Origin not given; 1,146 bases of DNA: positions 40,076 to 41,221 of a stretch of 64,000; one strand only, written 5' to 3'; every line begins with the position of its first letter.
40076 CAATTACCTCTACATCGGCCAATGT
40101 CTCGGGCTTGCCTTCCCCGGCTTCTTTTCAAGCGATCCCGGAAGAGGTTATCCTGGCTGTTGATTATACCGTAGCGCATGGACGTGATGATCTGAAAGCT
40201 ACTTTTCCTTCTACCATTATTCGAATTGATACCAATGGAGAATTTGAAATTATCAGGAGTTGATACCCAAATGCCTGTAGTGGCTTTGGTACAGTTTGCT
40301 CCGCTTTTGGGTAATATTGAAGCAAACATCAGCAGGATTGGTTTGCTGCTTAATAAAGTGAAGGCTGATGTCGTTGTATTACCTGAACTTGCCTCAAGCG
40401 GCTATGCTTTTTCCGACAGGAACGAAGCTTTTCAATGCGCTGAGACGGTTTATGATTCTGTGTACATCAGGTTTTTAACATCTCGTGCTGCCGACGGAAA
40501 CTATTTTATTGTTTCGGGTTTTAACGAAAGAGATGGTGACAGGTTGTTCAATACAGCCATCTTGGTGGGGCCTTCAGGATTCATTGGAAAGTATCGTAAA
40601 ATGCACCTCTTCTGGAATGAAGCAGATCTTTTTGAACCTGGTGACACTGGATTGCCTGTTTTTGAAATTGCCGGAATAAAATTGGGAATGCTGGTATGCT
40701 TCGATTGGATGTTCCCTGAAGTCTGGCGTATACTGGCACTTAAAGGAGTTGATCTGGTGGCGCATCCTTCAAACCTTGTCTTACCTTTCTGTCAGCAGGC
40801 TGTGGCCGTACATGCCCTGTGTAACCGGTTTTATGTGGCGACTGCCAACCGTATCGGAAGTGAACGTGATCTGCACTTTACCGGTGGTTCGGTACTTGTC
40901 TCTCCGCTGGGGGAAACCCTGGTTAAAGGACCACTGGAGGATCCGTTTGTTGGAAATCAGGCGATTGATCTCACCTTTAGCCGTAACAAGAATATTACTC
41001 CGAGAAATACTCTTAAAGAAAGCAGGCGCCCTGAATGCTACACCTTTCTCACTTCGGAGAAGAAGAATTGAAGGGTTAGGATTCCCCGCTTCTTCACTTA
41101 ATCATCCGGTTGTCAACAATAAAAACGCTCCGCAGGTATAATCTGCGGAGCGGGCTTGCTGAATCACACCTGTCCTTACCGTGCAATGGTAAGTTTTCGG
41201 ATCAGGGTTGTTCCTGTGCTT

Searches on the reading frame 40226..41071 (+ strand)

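Call 62: search_protein_families(library=pfam, proteins=[window:40226-41071:+], max_evalue=0.00001)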
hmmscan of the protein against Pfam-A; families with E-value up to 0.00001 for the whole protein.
window:40226-41071:+ (281 aa): 1 family
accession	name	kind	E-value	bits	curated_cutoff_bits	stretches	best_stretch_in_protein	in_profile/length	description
PF00795.27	CN_hydrolase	-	1.7e-43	149.3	23.2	1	19-238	2-237/256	Carbon-nitrogen hydrolase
